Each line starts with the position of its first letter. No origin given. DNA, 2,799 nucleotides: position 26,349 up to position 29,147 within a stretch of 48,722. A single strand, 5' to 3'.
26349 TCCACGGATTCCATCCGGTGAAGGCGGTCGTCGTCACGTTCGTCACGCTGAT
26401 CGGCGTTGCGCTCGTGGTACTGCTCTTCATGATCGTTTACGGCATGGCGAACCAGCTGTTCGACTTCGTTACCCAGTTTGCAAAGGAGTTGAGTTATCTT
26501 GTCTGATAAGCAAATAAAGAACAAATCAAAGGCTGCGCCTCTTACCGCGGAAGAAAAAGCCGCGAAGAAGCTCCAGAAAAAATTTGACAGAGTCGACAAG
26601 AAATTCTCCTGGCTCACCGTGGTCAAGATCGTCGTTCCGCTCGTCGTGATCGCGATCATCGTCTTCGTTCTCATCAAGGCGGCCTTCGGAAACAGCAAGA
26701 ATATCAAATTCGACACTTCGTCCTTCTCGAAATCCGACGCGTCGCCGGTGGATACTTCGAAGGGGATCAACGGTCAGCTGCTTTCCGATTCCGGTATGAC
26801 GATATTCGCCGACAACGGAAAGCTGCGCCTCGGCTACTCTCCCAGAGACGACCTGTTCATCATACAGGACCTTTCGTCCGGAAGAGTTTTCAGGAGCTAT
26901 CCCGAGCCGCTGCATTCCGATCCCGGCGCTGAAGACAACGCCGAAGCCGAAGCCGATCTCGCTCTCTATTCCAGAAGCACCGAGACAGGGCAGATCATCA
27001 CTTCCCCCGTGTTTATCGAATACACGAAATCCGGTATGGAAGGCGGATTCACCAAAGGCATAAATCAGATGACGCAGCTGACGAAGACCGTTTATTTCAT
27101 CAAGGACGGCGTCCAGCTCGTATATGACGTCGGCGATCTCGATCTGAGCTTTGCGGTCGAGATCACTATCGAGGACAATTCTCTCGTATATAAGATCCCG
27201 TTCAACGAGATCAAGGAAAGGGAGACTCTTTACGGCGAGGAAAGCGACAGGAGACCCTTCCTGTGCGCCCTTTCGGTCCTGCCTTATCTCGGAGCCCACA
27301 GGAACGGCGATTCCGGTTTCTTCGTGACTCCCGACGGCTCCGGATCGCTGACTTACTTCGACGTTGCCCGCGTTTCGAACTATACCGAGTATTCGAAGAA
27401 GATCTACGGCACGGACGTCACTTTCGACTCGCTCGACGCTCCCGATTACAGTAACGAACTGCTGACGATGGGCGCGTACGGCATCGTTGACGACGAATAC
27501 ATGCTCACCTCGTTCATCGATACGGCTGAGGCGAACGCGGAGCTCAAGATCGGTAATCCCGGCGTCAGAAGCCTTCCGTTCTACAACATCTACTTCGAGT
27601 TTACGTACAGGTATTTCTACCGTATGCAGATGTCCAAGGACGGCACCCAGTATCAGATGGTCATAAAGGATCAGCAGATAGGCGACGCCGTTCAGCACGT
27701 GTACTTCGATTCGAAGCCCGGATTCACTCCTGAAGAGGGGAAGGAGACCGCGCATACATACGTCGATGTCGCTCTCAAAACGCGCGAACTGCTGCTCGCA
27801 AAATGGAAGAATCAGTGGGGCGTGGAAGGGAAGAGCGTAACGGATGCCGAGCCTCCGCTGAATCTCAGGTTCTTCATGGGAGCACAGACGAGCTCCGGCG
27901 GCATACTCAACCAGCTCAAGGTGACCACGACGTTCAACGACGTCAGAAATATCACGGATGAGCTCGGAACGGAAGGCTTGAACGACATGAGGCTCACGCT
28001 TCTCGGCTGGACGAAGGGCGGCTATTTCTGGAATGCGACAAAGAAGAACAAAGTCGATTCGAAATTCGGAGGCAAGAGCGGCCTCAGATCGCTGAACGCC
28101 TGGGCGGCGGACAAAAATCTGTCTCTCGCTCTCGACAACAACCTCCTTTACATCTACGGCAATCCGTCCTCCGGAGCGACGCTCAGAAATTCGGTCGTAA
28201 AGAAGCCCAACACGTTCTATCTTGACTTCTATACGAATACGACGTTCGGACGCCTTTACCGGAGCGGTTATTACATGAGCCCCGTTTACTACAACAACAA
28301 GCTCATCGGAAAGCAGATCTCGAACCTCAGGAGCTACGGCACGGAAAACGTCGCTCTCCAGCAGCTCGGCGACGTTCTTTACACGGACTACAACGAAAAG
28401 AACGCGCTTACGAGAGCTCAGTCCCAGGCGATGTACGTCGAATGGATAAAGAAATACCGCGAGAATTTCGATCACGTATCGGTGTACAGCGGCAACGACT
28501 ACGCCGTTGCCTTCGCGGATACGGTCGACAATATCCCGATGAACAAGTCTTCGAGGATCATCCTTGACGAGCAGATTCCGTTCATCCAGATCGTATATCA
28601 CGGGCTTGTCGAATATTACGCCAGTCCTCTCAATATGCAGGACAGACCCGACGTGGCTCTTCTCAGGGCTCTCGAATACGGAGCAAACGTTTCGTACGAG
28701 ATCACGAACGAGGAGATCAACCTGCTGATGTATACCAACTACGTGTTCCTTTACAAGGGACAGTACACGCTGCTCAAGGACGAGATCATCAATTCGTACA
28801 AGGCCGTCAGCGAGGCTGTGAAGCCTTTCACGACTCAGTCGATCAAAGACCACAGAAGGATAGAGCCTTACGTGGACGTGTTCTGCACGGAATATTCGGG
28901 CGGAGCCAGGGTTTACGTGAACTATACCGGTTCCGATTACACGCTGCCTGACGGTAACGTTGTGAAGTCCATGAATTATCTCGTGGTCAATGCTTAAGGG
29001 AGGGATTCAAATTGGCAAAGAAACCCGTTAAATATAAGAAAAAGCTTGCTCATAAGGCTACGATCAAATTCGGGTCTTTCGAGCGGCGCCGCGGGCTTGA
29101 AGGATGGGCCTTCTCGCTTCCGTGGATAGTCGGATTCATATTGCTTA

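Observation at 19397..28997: Candidate uncharacterised system: a five-gene ABC-linked surface module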

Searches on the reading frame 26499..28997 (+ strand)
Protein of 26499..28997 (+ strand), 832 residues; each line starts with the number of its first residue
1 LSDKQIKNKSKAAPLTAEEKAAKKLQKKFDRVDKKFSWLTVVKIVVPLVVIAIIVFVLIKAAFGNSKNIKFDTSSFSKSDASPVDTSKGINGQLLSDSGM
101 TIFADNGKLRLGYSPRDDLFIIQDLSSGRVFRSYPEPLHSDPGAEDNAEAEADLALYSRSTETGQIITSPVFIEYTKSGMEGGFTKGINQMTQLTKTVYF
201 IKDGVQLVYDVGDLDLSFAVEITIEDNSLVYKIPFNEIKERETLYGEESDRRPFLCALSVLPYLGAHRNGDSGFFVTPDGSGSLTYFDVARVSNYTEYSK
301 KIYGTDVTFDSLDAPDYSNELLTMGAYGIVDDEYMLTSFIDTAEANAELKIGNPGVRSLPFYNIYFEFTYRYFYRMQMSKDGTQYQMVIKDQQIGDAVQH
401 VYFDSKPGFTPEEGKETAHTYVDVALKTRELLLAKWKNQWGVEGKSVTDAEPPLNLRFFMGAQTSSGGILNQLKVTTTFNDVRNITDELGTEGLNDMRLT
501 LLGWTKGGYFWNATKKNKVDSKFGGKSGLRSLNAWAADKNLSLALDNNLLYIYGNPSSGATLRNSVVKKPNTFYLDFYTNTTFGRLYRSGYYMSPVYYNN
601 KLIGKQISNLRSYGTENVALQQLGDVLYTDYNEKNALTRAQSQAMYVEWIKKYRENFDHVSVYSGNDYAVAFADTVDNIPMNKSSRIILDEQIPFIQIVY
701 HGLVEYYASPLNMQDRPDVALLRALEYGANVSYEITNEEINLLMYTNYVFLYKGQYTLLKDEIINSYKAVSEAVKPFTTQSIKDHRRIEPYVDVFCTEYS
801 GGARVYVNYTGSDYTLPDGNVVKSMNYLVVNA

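Call 5: search_protein_families(library=pfam, proteins=[window:26499-28997:+], max_evalue=0.01)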
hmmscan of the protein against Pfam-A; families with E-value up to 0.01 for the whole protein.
window:26499-28997:+ (832 aa): 1 family
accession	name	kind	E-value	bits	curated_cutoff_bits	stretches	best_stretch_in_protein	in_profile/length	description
PF18952.6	DUF5696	-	3.2e-128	429.4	25.6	1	200-827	6-612/612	Family of unknown function (DUF5696)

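Call 9: search_protein_families(library=ncbifam, proteins=[window:26499-28997:+], max_evalue=0.001)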
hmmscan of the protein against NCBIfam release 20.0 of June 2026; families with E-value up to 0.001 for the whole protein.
window:26499-28997:+ (832 aa): 0 families

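Call 10: search_solved_structures(query=window:26499-28997:+, max_evalue=1)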
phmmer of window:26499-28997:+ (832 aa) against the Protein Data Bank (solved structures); distinct sequences matched with E-value up to 1: 2.
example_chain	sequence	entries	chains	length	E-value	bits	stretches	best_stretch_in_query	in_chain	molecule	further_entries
9ho5_C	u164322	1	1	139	0.84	10.7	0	745-818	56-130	Camelid Nanobody 4A7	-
9ho6_D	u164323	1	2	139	0.86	10.6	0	745-818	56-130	Camelid Nanobody 16C10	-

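Call 14: find_homologous_proteins(query=window:26499-28997:+, max_evalue=0.00001)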
Query window:26499-28997:+ (832 aa): 57 proteins with E <= 0.00001 among 8000 candidates.
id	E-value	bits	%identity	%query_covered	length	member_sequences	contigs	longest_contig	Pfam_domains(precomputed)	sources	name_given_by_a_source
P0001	0.0e+0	1884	100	100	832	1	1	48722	PF18952.7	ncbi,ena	-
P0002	0.0e+0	1487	78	100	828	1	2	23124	PF18952.7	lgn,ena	-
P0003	0.0e+0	1476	75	100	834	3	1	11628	PF18952.7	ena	-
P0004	0.0e+0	1473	77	98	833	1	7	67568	PF18952.7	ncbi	-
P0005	0.0e+0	1473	77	98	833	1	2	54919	PF18952.7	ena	-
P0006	0.0e+0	1473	77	98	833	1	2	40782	PF18952.7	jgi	jgi:hypothetical protein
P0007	0.0e+0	1469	76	100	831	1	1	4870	PF18952.7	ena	-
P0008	0.0e+0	1466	76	100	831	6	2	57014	PF18952.7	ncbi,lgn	-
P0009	0.0e+0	1459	75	100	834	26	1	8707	PF18952.7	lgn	-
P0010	0.0e+0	1454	75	100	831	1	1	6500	PF18952.7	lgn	-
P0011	0.0e+0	1453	76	99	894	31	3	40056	PF18952.7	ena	-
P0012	0.0e+0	1447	75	98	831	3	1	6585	PF18952.7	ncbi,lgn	-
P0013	0.0e+0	1429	74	100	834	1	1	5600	PF18952.7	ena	-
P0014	0.0e+0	1408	75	99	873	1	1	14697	PF18952.7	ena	-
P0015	0.0e+0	1319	69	97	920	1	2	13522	PF18952.7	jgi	-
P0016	0.0e+0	1184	64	96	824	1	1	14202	PF18952.7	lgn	-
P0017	0.0e+0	1110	61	93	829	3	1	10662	PF18952.7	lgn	-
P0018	0.0e+0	1104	59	100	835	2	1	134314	PF18952.7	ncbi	-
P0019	0.0e+0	1089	59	99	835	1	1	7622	PF18952.7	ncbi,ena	-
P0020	0.0e+0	1087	58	99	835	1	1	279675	PF18952.7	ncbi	-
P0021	0.0e+0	1086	60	93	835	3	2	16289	PF18952.7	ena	-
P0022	0.0e+0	1084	61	93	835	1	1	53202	PF18952.7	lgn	-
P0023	0.0e+0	1062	58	93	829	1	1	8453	PF18952.7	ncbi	-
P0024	0.0e+0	1061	56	100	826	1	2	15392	PF18952.7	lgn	-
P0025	0.0e+0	1037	57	93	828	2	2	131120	PF18952.7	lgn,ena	-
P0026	0.0e+0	1037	58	92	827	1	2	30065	PF18952.7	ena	-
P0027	2.0e-273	927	54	94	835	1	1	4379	PF18952.7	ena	-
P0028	1.4e-272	925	54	91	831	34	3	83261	PF18952.7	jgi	jgi:hypothetical protein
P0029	8.3e-271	919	52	95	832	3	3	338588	PF18952.7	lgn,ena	-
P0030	1.5e-268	911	52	92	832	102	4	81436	PF18952.7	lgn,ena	-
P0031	1.3e-267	908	52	96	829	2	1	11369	PF18952.7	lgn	-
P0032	3.1e-266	904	51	95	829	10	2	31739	PF18952.7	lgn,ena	-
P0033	1.9e-265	901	52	95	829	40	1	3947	PF18952.7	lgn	-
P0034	2.5e-263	894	51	94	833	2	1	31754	PF18952.7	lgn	-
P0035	1.5e-262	891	51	92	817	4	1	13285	PF18952.7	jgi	-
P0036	4.2e-259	880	50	95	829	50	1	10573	PF18952.7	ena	-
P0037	6.1e-259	879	50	95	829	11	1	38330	PF18952.7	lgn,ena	-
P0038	1.9e-258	878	51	90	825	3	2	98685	PF18952.7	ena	-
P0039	2.7e-258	877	51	94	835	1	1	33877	PF18952.7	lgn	-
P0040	1.1e-257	875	50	96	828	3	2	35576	PF18952.7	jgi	-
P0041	7.5e-256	869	50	94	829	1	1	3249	PF18952.7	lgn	-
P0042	8.7e-248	842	49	94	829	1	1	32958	PF18952.7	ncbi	-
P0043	4.8e-245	833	49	92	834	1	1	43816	PF18952.7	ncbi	-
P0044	4.9e-230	784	60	69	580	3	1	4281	PF18952.7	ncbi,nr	ncbi:MAG: hypothetical protein IKU26_00875, partial [Clostridia bacterium]|nr:hypothetical protein [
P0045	1.7e-221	756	44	93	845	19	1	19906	PF18952.7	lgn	-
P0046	3.5e-220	751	67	59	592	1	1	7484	PF18952.7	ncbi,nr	ncbi:MAG: hypothetical protein J5950_00115, partial [Clostridia bacterium]|nr:hypothetical protein [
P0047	3.7e-217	741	46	93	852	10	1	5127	PF18952.7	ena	-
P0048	5.4e-214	731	44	95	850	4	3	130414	PF18952.7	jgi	-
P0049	6.6e-213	727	44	96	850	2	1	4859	PF18952.7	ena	-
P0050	3.6e-181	622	43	93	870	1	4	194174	PF18952.7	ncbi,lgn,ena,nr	ncbi:MAG: hypothetical protein IJZ94_03100 [Clostridia bacterium]|nr:hypothetical protein [Clostridi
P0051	1.4e-170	587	41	93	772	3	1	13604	PF18952.7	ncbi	-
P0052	1.8e-162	560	39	94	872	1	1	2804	PF18952.7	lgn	-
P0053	2.1e-151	524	38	94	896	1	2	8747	PF18952.7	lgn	-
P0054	3.2e-132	460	35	97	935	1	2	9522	PF18952.7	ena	-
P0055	1.6e-35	140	29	74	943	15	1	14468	PF18952.7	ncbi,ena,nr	ncbi:MAG: hypothetical protein IJJ81_01295 [Ruminococcus sp.]|nr:hypothetical protein [Ruminococcus 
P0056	2.1e-30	124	26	74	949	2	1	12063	PF18952.7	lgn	-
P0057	1.7e-28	117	24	68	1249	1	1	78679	PF18952.7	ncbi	-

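Call 17: find_related_loci(query=A1, collection=genome_contigs, flank=10000)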
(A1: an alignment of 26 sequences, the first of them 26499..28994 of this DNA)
Query A1 (832 aa) in genome_contigs; peptide patterns used: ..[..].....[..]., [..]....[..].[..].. (x = any residue, [..] = any of these).
555 stretches matched a pattern; 493 encode a relative of the query (tblastn E <= 1e-3); the best 80 are kept; 77 distinct loci.
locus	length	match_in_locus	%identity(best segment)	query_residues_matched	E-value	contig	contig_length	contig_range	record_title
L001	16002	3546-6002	77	14-832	0e+0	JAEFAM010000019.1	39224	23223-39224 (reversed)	MAG: Clostridia bacterium isolate Tb.RUG.494 NODE_3703_length_39224_cov_1.029900, whole genome shotgun sequence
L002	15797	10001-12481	75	2-828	0e+0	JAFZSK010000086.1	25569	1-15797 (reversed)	MAG: Clostridia bacterium isolate RGIG8055 Water_buffalos_Rumen-1__c870594, whole genome shotgun sequence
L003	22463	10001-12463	76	12-832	0e+0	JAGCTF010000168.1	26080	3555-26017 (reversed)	MAG: Clostridia bacterium isolate RGIG10101 Yak_Rumen-1__c1346616, whole genome shotgun sequence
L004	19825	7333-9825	76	1-832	0e+0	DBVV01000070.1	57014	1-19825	MAG TPA_asm: Mageeibacillus sp. UBA1255 UBA1255_contig_1138, whole genome shotgun sequence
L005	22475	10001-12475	59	9-832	0e+0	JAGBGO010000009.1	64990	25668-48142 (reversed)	MAG: Clostridia bacterium isolate RGIG9099 Water_deer_Rectum.Co__c106968, whole genome shotgun sequence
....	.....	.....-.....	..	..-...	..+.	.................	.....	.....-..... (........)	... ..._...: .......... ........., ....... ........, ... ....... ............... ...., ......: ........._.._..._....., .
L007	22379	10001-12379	52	31-820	0e+0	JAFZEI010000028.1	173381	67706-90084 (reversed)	MAG: Clostridia bacterium isolate RGIG7689 Water_buffalos_Rectum-2__c191029, whole genome shotgun sequence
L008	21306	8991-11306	52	60-827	0e+0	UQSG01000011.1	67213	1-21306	uncultured Clostridium sp. isolate UMGS593 genome assembly, contig: NODE_425_length_67213_cov_8.025939, whole genome sho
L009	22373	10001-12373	50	31-818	0e+0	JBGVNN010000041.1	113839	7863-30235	MAG: Candidatus Egerieisoma sp. isolate fecal_MAG_233 fecal_MAG_233_contig_0041, whole genome shotgun sequence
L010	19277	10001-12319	51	60-827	0e+0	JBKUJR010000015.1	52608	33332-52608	MAG: Clostridia bacterium isolate 29-1_92 NODE_533_length_52608_cov_8.441954, whole genome shotgun sequence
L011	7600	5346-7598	53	41-787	0e+0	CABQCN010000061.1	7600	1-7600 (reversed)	MAG TPA_asm: uncultured Ruminococcaceae bacterium isolate MGYG-HGUT-00455 genome assembly, contig: GUT_GENOME011015_61,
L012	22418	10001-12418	51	31-829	0e+0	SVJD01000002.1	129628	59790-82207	MAG: Oscillospiraceae bacterium isolate SIG426 NODE_3040_length_129628_cov_6.594073, whole genome shotgun sequence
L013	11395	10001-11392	77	12-475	0e+0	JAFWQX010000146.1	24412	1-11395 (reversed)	MAG: Clostridia bacterium isolate RGIG5989 Sheep_Omasum-2__c750947, whole genome shotgun sequence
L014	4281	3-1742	60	256-832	0e+0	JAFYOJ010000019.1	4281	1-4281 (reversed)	MAG: Clostridia bacterium isolate RGIG7274 Water_buffalos_Cecum-4__c78224, whole genome shotgun sequence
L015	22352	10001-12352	46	38-809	0e+0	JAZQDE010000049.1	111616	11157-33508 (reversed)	MAG: Clostridia bacterium isolate T1900044637_TS20190103.MAGScoT_cleanbin_000013 SGB_1177_k141_922241, whole genome shot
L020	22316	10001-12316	43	58-830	0e+0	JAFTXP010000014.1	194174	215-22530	MAG: Clostridia bacterium isolate RGIG4242 Roe_deer_Colon-4__c2379, whole genome shotgun sequence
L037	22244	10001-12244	30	40-829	3e-88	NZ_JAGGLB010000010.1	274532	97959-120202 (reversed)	Paenibacillus eucommiae strain DSM 26048 Ga0454136_10, whole genome shotgun sequence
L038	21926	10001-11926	27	167-830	4e-60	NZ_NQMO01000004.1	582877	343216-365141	Paenibacillus sp. XY044 Scaffold4_1, whole genome shotgun sequence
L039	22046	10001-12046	26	104-821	3e-59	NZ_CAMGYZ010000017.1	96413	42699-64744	Bacillus sp. Marseille-Q3570 contig00017, whole genome shotgun sequence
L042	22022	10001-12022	26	98-832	6e-52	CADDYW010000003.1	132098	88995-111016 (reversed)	Chloroflexi bacterium isolate 7 genome assembly, contig: NODE_22_length_132098_cov_19.688659, whole genome shotgun seque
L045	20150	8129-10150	26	100-810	1e-48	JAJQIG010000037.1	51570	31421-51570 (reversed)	MAG: Oscillospiraceae bacterium isolate U.9_2 NODE_105_length_51570_cov_20.054081, whole genome shotgun sequence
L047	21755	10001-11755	26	216-827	4e-47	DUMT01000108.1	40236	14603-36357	MAG TPA_asm: Clostridiales bacterium isolate AS04akNAM_92 31434_AS04, whole genome shotgun sequence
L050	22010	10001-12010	26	104-808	6e-46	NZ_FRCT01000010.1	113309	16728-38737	Ruminococcus flavefaciens strain Y1, whole genome shotgun sequence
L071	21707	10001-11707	27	220-809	3e-43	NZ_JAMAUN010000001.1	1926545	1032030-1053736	Paenibacillus polysaccharolyticus strain MER 26 NODE_1_length_1926545_cov_66.700904, whole genome shotgun sequence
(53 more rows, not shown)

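Call 22: predict_structure(alignment_id=A1)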
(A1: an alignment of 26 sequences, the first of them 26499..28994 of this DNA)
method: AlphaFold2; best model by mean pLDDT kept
length: 832 residues; sequences in the alignment: 26
mean_pLDDT: 81.8   pTM: 0.85
mean pLDDT of the five models: 81.8, 81.7, 81.5, 80.2, 76.2
residues with pLDDT >= 90: 402; 70-90: 255; 50-70: 97; < 50: 78
segments of 3 or more residues with pLDDT < 50: 1-15, 27-38, 61-67, 145-149, 313-318, 464-473, 504-517, 580-586
pLDDT, mean of each block of 10 residues (from residue 1): 30 45 50 45 73 69 49 84 92 89 95 95 92 88 50 83 93 88 88 94 97 93 97 96 82 91 93 93 90 78 81 50 93 94 93 87 95 71 74 93 87 77 97 93 81 91 43 66 95 93 50 49 81 94 84 56 73 57 48 84 85 90 81 79 91 93 91 91 83 95 93 90 97 88 62 86 97 95 93 94 96 93 97 76
secondary structure, 60 per line:
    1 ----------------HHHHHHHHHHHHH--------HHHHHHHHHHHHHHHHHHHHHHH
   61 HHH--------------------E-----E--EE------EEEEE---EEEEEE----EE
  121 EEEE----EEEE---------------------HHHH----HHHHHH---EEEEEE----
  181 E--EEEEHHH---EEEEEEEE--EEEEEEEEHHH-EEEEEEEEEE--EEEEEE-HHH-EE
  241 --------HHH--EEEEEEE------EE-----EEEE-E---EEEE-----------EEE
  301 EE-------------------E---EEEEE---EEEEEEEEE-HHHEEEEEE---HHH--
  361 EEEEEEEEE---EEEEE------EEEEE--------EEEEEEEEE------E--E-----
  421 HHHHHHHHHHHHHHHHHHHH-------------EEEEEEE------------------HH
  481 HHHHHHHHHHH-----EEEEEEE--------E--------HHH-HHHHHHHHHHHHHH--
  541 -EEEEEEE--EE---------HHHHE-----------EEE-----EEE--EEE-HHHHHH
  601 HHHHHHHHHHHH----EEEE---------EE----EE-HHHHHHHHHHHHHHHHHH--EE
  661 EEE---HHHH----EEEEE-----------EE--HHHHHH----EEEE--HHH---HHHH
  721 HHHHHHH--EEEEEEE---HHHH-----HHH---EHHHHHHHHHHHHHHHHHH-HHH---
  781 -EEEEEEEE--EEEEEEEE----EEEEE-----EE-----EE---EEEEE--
elements in order (helices of 4 or more, strands of 3 or more residues): H17-29 H38-63 E101-105 E109-114 E119-124 E129-132 H154-157 H162-167 E171-176 E184-187 E194-201 E204-211 E216-225 E228-233 E254-260 E274-277 E283-286 E298-302 E326-330 E334-342 E347-352 E361-369 E373-377 E384-388 E397-405 H421-440 E454-460 H479-491 E497-503 H525-538 E542-548 H562-565 E578-580 E586-588 E591-593 H595-612 E617-620 H639-656 E659-663 H667-670 E675-679 H695-700 E705-708 H717-727 E730-736 H740-743 H756-773 E782-789 E792-799 E804-808 E826-830

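Call 26: fold_search(model_id=the predicted structure, library=pdb)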
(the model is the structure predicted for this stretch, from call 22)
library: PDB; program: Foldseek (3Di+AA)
matches with E <= 10: 1187; with E <= 0.001: 324
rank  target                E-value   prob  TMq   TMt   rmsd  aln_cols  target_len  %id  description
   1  5opq_A                9.3e-33  1.00  0.54  0.67   7.4       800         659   14  A 3,6-anhydro-D-galactosidase produced by Zobellia galactanivorans. This is an exo-lytic enzyme that hydrolyzes termin (released 2017-11-29)
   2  8rzk_A                6.9e-32  1.00  0.54  0.67   7.4       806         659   14  The Michaelis complex of ZgGH129 D486N from Zobellia galactanivorans with neo-b/k-oligo-carrageenan tetrasaccharide (b (released 2024-07-31)
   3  5opq_D                7.7e-32  1.00  0.56  0.69   7.1       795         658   15  A 3,6-anhydro-D-galactosidase produced by Zobellia galactanivorans. This is an exo-lytic enzyme that hydrolyzes termin (released 2017-11-29)
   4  5wzn_A                5.7e-27  1.00  0.55  0.73   6.9       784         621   13  Alpha-N-acetylgalactosaminidase NagBb from Bifidobacterium bifidum - GalNAc complex (released 2017-06-07)
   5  5wzr_B                2.5e-26  1.00  0.57  0.73   6.6       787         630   13  Alpha-N-acetylgalactosaminidase NagBb from Bifidobacterium bifidum - Gal-NHAc-DNJ complex (released 2017-06-07)
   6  5wzr_A                5.6e-26  1.00  0.56  0.72   7.1       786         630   12  Alpha-N-acetylgalactosaminidase NagBb from Bifidobacterium bifidum - Gal-NHAc-DNJ complex (released 2017-06-07)
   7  5wzq_A                6.6e-26  1.00  0.55  0.73   6.8       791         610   12  Alpha-N-acetylgalactosaminidase NagBb from Bifidobacterium bifidum - quadruple mutant (released 2017-06-07)
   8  5wzp_A                7.0e-26  1.00  0.52  0.70   9.3       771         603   13  Alpha-N-acetylgalactosaminidase NagBb from Bifidobacterium bifidum - ligand free (released 2017-06-07)
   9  5wzn_B                1.3e-25  1.00  0.56  0.73   7.0       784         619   13  Alpha-N-acetylgalactosaminidase NagBb from Bifidobacterium bifidum - GalNAc complex (released 2017-06-07)
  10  5wzq_B                2.1e-25  1.00  0.54  0.71   7.2       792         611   13  Alpha-N-acetylgalactosaminidase NagBb from Bifidobacterium bifidum - quadruple mutant (released 2017-06-07)
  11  5wzp_B                1.7e-23  1.00  0.54  0.73   6.4       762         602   12  Alpha-N-acetylgalactosaminidase NagBb from Bifidobacterium bifidum - ligand free (released 2017-06-07)
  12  6qev_B                1.4e-16  1.00  0.40  0.28   9.9       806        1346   11  EngBF DARPin Fusion 4b B6 (released 2019-11-06)
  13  8x1b                  4.6e-16  1.00  0.47  0.57  10.1       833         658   10  Cryo-EM structure of FpGalactosaminidase from Flavonifractor plautii in apo state (released 2024-11-13)
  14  5a58_A                9.2e-16  1.00  0.41  0.33  11.0       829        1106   11  The structure of GH101 D764N mutant from Streptococcus pneumoniae TIGR4 in complex with serinyl T-antigen (released 2015-09-02)
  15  6qep                  1.1e-15  1.00  0.41  0.29   9.9       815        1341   10  EngBF DARPin Fusion 4b H14 (released 2019-11-06)
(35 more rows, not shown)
